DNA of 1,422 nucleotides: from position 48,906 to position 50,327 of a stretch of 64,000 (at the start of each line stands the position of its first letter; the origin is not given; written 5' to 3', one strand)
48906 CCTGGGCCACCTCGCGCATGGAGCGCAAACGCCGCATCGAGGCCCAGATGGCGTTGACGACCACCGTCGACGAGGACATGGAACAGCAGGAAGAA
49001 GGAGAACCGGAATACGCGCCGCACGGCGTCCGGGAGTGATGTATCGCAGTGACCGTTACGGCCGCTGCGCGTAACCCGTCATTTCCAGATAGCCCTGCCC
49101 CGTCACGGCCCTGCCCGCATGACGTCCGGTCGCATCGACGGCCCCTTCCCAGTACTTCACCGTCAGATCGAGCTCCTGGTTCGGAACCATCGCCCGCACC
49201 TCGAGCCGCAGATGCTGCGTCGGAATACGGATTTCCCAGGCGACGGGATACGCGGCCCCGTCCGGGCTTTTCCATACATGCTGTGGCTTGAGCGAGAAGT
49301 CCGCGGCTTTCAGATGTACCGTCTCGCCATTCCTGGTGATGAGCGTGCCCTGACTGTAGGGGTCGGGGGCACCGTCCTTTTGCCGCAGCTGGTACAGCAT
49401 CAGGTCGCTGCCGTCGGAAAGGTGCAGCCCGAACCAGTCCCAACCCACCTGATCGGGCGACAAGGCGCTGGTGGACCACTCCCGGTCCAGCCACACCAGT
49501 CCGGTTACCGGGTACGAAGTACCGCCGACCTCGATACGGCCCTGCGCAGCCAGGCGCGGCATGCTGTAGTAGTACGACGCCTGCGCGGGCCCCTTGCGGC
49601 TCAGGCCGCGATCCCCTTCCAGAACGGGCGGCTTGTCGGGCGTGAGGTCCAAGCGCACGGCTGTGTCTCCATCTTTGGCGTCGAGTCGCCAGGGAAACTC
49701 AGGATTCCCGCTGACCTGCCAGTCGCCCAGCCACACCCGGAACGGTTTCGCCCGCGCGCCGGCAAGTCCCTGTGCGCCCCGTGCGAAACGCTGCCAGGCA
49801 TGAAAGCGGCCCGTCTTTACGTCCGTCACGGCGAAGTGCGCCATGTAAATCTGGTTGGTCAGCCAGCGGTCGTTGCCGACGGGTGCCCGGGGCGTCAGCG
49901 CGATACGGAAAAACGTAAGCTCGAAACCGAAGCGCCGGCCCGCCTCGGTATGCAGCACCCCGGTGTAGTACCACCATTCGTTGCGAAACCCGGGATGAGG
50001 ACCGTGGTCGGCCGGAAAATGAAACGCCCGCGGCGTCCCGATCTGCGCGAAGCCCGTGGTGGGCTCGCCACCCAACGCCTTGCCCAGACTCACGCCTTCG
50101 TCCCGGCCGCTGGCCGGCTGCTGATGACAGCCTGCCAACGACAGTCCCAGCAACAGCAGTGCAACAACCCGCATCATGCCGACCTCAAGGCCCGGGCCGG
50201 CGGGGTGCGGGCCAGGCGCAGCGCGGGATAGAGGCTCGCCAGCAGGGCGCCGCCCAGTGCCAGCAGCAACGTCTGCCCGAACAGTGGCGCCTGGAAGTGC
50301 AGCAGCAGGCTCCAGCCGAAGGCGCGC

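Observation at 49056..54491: Four-gene start/stop-overlapping operon: SplB-like radical SAM -> YbbA ATPase -> YbbP double-FtsX permease -> AttH/CrtC-like lipoprotein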

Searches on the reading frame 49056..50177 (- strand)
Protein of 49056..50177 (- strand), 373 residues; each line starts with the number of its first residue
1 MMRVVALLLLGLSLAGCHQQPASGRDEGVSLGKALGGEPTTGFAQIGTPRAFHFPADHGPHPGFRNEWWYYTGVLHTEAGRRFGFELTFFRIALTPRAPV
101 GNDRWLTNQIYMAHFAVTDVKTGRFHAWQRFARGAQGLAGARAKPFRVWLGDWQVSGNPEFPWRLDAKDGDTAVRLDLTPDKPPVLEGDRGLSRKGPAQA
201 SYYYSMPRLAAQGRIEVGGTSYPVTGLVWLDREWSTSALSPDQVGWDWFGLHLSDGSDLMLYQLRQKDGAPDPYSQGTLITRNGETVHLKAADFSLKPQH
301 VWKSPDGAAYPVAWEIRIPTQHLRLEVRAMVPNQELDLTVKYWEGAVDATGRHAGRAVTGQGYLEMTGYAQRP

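Call 3: search_protein_families(library=pfam, proteins=[window:49056-50177:-])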
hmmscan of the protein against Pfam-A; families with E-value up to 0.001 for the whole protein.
window:49056-50177:- (373 aa): 2 families
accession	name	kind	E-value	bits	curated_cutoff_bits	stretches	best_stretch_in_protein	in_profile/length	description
PF07143.17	CrtC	-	5.3e-63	213.1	22.5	1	67-236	2-168/168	CrtC N-terminal lipocalin domain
PF17186.10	Lipocalin_9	-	3.5e-47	160.3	26.2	1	239-369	1-131/131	Lipocalin-like domain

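Call 4: search_protein_families(library=ncbifam, proteins=[window:49056-50177:-])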
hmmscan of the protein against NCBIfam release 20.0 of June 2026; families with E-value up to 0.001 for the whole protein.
window:49056-50177:- (373 aa): 0 families

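Call 13: find_homologous_proteins(query=window:49056-50177:-, max_evalue=1e-10)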
Query window:49056-50177:- (373 aa): 7967 proteins with E <= 1e-10 among 8000 candidates; the best 120 are listed.
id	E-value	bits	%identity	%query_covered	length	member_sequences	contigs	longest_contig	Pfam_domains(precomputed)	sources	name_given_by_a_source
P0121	2.7e-259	878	100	100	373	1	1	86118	PF07143.18,PF17186.11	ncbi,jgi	ncbi:MAG: lipocalin-like domain-containing protein [Gammaproteobacteria bacterium]|jgi:predicted sec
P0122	1.2e-133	464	58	99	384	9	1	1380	PF07143.18,PF17186.11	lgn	-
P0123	1.2e-133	464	57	99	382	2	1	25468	PF07143.18,PF17186.11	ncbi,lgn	ncbi:lipocalin-like domain-containing protein [Acidihalobacter prosperus]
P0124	1.6e-132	461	58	91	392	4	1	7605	PF07143.18,PF17186.11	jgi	jgi:predicted secreted hydrolase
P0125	2.1e-132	460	58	98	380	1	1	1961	PF07143.18,PF17186.11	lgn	-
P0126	2.2e-131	457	56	100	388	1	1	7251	PF07143.18,PF17186.11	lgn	-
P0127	4.4e-131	456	58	92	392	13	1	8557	PF07143.18,PF17186.11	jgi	-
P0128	4.6e-131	456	57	92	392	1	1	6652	PF07143.18,PF17186.11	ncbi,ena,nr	ncbi:MAG TPA: lipocalin-like domain-containing protein [Gammaproteobacteria bacterium]|nr:lipocalin-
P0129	6.8e-131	455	56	100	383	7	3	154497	PF07143.18,PF17186.11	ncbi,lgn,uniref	ncbi:MAG: lipocalin-like domain-containing protein [Acidihalobacter sp.]|uniref:lipocalin-like domai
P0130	8.5e-131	455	57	94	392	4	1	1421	PF07143.18,PF17186.11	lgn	-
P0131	7.9e-130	452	56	94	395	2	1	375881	PF07143.18,PF17186.11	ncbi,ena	-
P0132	1.8e-129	451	55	98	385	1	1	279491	PF07143.18,PF17186.11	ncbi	-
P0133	2.6e-129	450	56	99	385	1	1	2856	PF07143.18,PF17186.11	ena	-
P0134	4.3e-129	449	54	99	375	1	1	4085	PF07143.18,PF17186.11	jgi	jgi:predicted secreted hydrolase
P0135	5.4e-129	449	57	92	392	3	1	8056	PF07143.18,PF17186.11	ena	-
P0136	6.4e-129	449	57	92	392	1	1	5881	PF07143.18,PF17186.11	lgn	-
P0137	7.9e-129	448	55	92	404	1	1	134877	PF07143.18,PF17186.11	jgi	jgi:predicted secreted hydrolase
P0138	4.1e-128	446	56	94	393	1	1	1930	PF07143.18,PF17186.11,PF23212.3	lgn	-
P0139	9.0e-128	445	55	94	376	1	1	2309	PF07143.18,PF17186.11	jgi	-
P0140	1.5e-127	444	56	92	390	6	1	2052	PF07143.18,PF17186.11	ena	-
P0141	1.9e-127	444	56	99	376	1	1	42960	PF07143.18,PF17186.11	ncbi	-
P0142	2.1e-127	444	54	99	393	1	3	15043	PF07143.18,PF17186.11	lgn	-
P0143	3.0e-127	443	59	92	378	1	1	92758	PF07143.18,PF17186.11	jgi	jgi:predicted secreted hydrolase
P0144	4.2e-127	443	56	96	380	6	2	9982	PF07143.18,PF17186.11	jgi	-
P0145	5.9e-127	442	57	91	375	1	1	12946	PF07143.18,PF17186.11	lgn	-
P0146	1.2e-126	441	55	99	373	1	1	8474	PF07143.18,PF17186.11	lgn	-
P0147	1.2e-126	441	55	99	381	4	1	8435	PF07143.18,PF17186.11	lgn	-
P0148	1.2e-126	441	57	91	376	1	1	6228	PF07143.18,PF17186.11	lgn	-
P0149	1.9e-126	440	53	100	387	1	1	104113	PF07143.18,PF17186.11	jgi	jgi:predicted secreted hydrolase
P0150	3.1e-126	440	54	98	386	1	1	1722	PF07143.18,PF17186.11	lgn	-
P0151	3.4e-126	440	55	99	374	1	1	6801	PF07143.18,PF17186.11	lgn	-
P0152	3.8e-126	440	55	98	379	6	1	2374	PF07143.18,PF17186.11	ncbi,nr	ncbi:MAG TPA: lipocalin-like domain-containing protein [Thermoanaerobaculia bacterium]|nr:lipocalin-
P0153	5.3e-126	439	54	100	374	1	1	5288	PF07143.18,PF17186.11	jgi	-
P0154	6.2e-126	439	56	99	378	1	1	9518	PF07143.18,PF17186.11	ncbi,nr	ncbi:MAG: hypothetical protein QOJ16_2788 [Acidobacteriota bacterium]|nr:hypothetical protein [Acido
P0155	6.5e-126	439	56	94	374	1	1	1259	PF07143.18,PF17186.11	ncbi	-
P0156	1.1e-125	438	54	98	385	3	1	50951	PF07143.18,PF17186.11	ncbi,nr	ncbi:MAG TPA: lipocalin-like domain-containing protein [Thermoanaerobaculia bacterium]|nr:lipocalin-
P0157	1.1e-125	438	55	96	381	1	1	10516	PF07143.18,PF17186.11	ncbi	-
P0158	1.2e-125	438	54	94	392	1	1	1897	PF07143.18,PF17186.11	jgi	-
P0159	1.5e-125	438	52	99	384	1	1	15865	PF07143.18,PF17186.11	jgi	jgi:predicted secreted hydrolase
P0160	1.6e-125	438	54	100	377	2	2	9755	PF07143.18,PF17186.11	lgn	-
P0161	1.9e-125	437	55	95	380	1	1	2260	PF07143.18,PF17186.11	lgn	-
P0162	2.0e-125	437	54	99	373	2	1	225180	PF07143.18,PF17186.11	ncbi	ncbi:MAG TPA: lipocalin-like domain-containing protein [Thermoanaerobaculia bacterium]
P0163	2.5e-125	437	53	99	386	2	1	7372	PF07143.18,PF17186.11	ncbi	-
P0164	4.1e-125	436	54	98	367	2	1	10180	PF07143.18,PF17186.11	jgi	jgi:predicted secreted hydrolase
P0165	5.8e-125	436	54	99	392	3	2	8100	PF07143.18,PF17186.11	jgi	-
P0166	6.6e-125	435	53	93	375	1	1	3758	PF07143.18,PF17186.11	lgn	-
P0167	7.8e-125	435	56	94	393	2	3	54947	PF07143.18,PF17186.11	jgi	jgi:predicted secreted hydrolase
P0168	7.9e-125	435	56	91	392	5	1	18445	PF07143.18,PF17186.11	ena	-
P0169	8.0e-125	435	52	99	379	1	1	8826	PF07143.18,PF17186.11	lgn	-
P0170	9.8e-125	435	54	99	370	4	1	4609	PF07143.18,PF17186.11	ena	-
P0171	1.1e-124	435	55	99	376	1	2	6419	PF07143.18,PF17186.11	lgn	-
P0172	1.1e-124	435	53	99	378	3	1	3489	PF07143.18,PF17186.11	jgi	jgi:predicted secreted hydrolase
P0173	1.2e-124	435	54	100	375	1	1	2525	PF07143.18,PF17186.11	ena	-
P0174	1.6e-124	434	54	99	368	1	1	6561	PF07143.18,PF17186.11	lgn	-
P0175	2.4e-124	434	55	92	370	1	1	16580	PF07143.18,PF17186.11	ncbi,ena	-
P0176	2.6e-124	434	55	99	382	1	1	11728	PF07143.18,PF17186.11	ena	-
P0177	3.3e-124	433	55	96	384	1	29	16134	PF07143.18,PF17186.11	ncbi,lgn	ncbi:MAG TPA: lipocalin-like domain-containing protein [Thermoanaerobaculia bacterium]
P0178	4.1e-124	433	52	99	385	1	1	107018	PF07143.18,PF17186.11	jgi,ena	-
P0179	4.3e-124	433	54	99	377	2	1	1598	PF07143.18,PF17186.11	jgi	jgi:predicted secreted hydrolase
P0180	4.3e-124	433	52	99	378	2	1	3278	PF07143.18,PF17186.11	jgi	jgi:predicted secreted hydrolase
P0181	4.4e-124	433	53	95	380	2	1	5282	PF07143.18,PF17186.11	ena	-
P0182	5.6e-124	432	51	95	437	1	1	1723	PF07143.18,PF17186.11,PF23212.3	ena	-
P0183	6.4e-124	432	54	100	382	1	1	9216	PF07143.18,PF17186.11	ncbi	-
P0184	6.7e-124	432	51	99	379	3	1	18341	PF07143.18,PF17186.11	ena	-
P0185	7.1e-124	432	52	99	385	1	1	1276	PF07143.18,PF17186.11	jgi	-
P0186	7.6e-124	432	53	99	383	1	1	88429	PF07143.18,PF17186.11,PF23212.3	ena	-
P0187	9.2e-124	432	55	97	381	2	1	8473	PF07143.18,PF17186.11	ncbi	-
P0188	1.1e-123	431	53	99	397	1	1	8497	PF07143.18,PF17186.11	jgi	jgi:predicted secreted hydrolase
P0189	1.2e-123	431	54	98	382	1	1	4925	PF07143.18,PF17186.11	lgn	-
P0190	1.2e-123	431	54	92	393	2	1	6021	PF07143.18,PF17186.11,PF23212.3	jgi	jgi:predicted secreted hydrolase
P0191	1.4e-123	431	53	100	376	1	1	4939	PF07143.18,PF17186.11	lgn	-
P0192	1.6e-123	431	52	99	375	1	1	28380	PF07143.18,PF17186.11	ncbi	-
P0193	1.6e-123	431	56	91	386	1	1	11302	PF07143.18,PF17186.11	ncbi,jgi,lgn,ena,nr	ncbi:MAG TPA: lipocalin-like domain-containing protein [Thermoanaerobaculia bacterium]|nr:lipocalin-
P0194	1.6e-123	431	56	92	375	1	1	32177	PF07143.18,PF17186.11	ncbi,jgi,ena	-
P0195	2.3e-123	430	55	92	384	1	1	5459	PF07143.18,PF17186.11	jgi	jgi:predicted secreted hydrolase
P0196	3.3e-123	430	55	91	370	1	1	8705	PF07143.18,PF17186.11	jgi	-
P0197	3.6e-123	430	52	99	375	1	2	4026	PF07143.18,PF17186.11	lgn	-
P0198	3.7e-123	430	53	99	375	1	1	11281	PF07143.18,PF17186.11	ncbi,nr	ncbi:MAG: hypothetical protein L3J26_13020 [Candidatus Polarisedimenticolaceae bacterium]|nr:hypothe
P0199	3.9e-123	430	53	99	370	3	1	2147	PF07143.18,PF17186.11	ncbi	-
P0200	4.2e-123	430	53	99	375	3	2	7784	PF07143.18,PF17186.11,PF23212.3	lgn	-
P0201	4.4e-123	429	55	97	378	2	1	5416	PF07143.18,PF17186.11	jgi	jgi:predicted secreted hydrolase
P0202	4.5e-123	429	53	98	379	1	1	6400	PF07143.18,PF17186.11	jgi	jgi:predicted secreted hydrolase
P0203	4.7e-123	429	52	99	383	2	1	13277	PF07143.18,PF17186.11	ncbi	ncbi:MAG: lipocalin-like domain-containing protein [Thermoanaerobaculia bacterium]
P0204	5.1e-123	429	53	98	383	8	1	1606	PF07143.18,PF17186.11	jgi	jgi:predicted secreted hydrolase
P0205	5.2e-123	429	53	99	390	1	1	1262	PF07143.18,PF17186.11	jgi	jgi:predicted secreted hydrolase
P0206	5.3e-123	429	54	100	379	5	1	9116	PF07143.18,PF17186.11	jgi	jgi:predicted secreted hydrolase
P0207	6.0e-123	429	56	92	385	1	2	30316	PF07143.18,PF17186.11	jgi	jgi:predicted secreted hydrolase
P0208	6.3e-123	429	52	100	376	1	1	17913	PF07143.18,PF17186.11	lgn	-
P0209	6.9e-123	429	54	99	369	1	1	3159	PF07143.18,PF17186.11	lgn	-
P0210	8.2e-123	429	53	95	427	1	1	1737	PF07143.18,PF17186.11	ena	-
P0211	8.7e-123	428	55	98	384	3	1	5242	PF07143.18,PF17186.11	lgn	-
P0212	9.2e-123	428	54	94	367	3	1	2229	PF07143.18,PF17186.11,PF23212.3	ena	-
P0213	9.4e-123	428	56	92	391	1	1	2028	PF07143.18,PF17186.11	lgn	-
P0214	9.7e-123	428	56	98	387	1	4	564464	PF07143.18,PF17186.11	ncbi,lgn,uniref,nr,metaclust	ncbi:lipocalin-like domain-containing protein [Acidihalobacter prosperus]|uniref:AttH domain-contain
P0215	9.7e-123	428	53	99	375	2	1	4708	PF07143.18,PF17186.11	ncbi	-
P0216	1.0e-122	428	53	91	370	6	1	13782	PF07143.18,PF17186.11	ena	-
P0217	1.1e-122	428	53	95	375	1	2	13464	PF07143.18,PF17186.11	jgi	jgi:predicted secreted hydrolase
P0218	1.2e-122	428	54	99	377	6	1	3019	PF07143.18,PF17186.11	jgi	jgi:predicted secreted hydrolase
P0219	1.2e-122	428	54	96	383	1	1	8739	PF07143.18,PF17186.11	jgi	jgi:predicted secreted hydrolase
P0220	1.2e-122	428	54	98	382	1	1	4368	PF07143.18,PF17186.11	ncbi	-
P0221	1.4e-122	428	53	96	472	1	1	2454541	PF07143.18,PF17186.11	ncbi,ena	-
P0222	1.5e-122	428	54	97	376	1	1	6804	PF07143.18,PF17186.11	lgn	-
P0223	1.6e-122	428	52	99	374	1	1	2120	PF07143.18,PF17186.11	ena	-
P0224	1.6e-122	428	54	94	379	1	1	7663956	PF07143.18,PF17186.11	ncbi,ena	-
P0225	1.9e-122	427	53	99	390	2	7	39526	PF07143.18,PF17186.11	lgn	-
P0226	2.0e-122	427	56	92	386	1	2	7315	PF07143.18,PF17186.11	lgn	-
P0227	2.0e-122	427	55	87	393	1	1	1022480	PF07143.18,PF17186.11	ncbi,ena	-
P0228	2.3e-122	427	55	92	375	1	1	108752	PF07143.18,PF17186.11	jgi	jgi:predicted secreted hydrolase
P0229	2.4e-122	427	54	95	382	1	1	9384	PF07143.18,PF17186.11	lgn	-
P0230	2.6e-122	427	52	99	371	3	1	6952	PF07143.18,PF17186.11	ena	-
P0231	2.8e-122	427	53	99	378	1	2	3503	PF07143.18,PF17186.11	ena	-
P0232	2.8e-122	427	54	94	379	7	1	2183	PF07143.18,PF17186.11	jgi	jgi:predicted secreted hydrolase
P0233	3.1e-122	427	56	91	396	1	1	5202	PF07143.18,PF17186.11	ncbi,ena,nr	ncbi:MAG: hypothetical protein M0Z94_20645 [Dehalococcoidales bacterium]|nr:hypothetical protein [De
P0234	3.3e-122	427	51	100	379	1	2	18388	PF07143.18,PF17186.11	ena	-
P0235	3.7e-122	426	54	97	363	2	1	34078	PF07143.18,PF17186.11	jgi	jgi:predicted secreted hydrolase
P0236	3.8e-122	426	52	95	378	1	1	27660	PF07143.18,PF17186.11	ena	-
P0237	4.0e-122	426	53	99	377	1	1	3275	PF07143.18,PF17186.11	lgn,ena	-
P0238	4.4e-122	426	52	99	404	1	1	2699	PF07143.18,PF17186.11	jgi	jgi:predicted secreted hydrolase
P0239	4.8e-122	426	55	91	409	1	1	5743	PF07143.18,PF17186.11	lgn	-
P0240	5.4e-122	426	51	98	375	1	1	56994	PF07143.18,PF17186.11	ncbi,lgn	-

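Call 16: find_related_loci(query=A2, collection=metagenome_contigs, flank=10000)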
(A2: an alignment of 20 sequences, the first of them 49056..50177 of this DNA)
Query A2 (373 aa) in metagenome_contigs; peptide patterns used: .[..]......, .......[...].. (x = any residue, [..] = any of these).
600 stretches matched a pattern (row limit reached: there are more); 586 encode a relative of the query (tblastn E <= 1e-3); the best 80 are kept; 80 distinct loci.
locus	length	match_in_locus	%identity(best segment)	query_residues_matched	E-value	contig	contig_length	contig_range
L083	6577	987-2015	58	30-369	2e-131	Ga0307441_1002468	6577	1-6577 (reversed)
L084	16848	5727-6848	53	1-372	3e-126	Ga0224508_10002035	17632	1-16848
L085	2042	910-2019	53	3-370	3e-134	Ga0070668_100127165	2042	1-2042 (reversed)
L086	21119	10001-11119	51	1-369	5e-123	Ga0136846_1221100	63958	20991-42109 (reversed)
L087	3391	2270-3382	52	3-371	5e-126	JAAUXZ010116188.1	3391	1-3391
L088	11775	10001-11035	54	31-370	6e-122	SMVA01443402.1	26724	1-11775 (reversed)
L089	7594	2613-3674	53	21-371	9e-122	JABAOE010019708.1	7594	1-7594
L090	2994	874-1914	55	29-370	3e-126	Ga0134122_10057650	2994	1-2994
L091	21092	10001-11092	52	14-373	4e-120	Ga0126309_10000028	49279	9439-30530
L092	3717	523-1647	50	1-370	2e-122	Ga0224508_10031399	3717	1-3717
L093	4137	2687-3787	50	7-371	4e-121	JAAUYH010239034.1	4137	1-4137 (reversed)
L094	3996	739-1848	52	2-371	2e-120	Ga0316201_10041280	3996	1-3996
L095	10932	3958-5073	51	3-371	4e-118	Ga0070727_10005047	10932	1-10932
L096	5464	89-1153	52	24-372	1e-118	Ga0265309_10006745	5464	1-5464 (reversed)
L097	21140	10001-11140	49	2-370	1e-117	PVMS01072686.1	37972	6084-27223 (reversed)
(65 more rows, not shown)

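Call 28: search_solved_structures(query=window:49056-50177:-, max_evalue=0.01, show_alignments=2)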
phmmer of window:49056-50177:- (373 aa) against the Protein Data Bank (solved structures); distinct sequences matched with E-value up to 0.01: 2.
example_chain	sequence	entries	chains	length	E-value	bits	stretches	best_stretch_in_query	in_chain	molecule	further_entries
2ich_A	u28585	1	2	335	2.8e-60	207.8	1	48-370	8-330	Putative AttH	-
7a0q_A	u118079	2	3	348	1.1e-05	28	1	174-366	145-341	CrtC domain-containing protein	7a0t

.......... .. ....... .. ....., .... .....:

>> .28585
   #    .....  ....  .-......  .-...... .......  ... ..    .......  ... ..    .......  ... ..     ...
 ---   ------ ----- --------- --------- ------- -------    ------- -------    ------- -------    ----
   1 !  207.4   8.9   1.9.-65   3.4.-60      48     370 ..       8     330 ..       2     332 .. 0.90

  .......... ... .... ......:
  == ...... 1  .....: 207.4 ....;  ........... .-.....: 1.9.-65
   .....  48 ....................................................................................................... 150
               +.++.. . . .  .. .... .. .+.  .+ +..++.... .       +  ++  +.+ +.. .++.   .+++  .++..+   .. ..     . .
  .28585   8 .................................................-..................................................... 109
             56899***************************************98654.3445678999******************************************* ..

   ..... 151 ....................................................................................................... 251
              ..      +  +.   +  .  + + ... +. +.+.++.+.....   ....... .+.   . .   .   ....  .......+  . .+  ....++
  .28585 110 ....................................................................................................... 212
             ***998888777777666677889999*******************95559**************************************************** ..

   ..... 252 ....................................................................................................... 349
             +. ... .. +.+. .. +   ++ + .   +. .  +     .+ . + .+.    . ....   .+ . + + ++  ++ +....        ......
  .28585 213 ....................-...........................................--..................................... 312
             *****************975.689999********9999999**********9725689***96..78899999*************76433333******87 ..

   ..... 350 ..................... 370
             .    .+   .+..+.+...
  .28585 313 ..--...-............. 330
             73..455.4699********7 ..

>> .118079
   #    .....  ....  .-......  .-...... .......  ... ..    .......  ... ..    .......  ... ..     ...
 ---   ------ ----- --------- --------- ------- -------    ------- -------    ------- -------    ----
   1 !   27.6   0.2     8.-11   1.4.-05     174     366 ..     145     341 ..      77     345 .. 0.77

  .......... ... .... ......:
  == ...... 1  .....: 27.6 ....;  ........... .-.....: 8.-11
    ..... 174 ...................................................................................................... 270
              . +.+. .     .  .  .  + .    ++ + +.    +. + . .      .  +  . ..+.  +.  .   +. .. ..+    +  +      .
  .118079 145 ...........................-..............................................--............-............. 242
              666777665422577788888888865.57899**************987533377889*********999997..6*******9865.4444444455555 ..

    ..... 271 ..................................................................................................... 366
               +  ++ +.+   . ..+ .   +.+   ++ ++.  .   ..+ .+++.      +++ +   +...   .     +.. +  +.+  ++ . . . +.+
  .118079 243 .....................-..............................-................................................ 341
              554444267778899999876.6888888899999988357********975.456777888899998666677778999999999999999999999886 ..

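Call 49: search_dna_similar(query=window:49056-50177:-, collection=plasmids, mode=protein, max_evalue=0.001, max_rows=40, rows=spread)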
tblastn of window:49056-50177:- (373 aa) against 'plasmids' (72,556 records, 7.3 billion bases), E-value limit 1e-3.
Records with a match: 143; places in all: 159; records where one place covers at least 80% of the query: 137.
Best place of each record, by identity: <60% 143.
By first word of the organism name: Rhizobium 48; Agrobacterium 46; Caballeronia 10; Sinorhizobium 8; Burkholderia 4; Phyllobacterium 4; Microvirga 2; Ensifer 2; Pararhizobium 2; Vibrio 2; and 11 more.
By predicted mobility (MOB-suite, as given by PLSDB): non-mobilizable 66; conjugative 54; mobilizable 23.
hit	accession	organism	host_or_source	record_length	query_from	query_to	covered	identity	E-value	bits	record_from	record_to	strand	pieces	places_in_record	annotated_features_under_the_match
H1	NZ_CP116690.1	Agrobacterium tumefaciens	Lettuce,cell culture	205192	17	369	95%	39.5%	9e-55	201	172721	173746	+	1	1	lipocalin-like domain-containing protein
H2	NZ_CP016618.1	Microvirga ossetica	Vicia alpestris,cell culture,nodules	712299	52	370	86%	43.3%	2e-60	218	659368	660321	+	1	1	lipocalin-like domain-containing protein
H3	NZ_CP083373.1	Ensifer canadensis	Melilotus albus,Cell Culture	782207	23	369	93%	39.0%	3e-50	187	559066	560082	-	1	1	lipocalin-like domain-containing protein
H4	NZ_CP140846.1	Rhizobium johnstonii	Trifolium pratense,whole organism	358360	26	369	92%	38.9%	1e-53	197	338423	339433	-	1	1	lipocalin-like domain-containing protein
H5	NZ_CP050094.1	Rhizobium leguminosarum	Trifolium pratense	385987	26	369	92%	38.6%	5e-52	193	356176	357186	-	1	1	lipocalin-like domain-containing protein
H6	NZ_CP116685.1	Agrobacterium fabrum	cell culture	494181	29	369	91%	38.6%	1e-55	203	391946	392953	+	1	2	lipocalin-like domain-containing protein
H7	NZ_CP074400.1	Agrobacterium salinitolerans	Cotton,tiaaue sample,root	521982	17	372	95%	36.7%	6e-53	196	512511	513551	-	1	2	lipocalin-like domain-containing protein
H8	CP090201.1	Rhizobium leguminosarum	Trifolium ambiguum,Cell culture,nodule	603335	37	369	89%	39.2%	2e-28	213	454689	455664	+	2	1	none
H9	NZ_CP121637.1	Rhizobium leguminosarum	Trifolium ambiguum,cell culture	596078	37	369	89%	39.1%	5e-56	204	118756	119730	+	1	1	lipocalin-like domain-containing protein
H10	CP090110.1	Rhizobium leguminosarum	Trifolium ambiguum,Cell culture,Plant ...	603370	37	369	89%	39.1%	5e-56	204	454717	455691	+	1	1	iron ABC transporter permease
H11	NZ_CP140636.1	Rhizobium indigoferae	Indigofera amblyantha,Pure culture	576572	37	369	89%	39.1%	1e-55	203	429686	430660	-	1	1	lipocalin-like domain-containing protein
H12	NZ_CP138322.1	Agrobacterium fabrum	Blueberry,Crown gall tissues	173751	29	369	91%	38.0%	1e-54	201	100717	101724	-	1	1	lipocalin-like domain-containing protein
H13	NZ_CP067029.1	Agrobacterium fabrum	-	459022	29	369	91%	38.0%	1e-54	201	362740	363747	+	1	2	lipocalin-like domain-containing protein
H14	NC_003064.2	Agrobacterium fabrum str. C58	-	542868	29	369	91%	38.0%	1e-54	201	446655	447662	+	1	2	lipocalin-like domain-containing protein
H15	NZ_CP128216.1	Agrobacterium fabrum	whole organism,plant root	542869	29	369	91%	38.0%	1e-54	201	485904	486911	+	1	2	lipocalin-like domain-containing protein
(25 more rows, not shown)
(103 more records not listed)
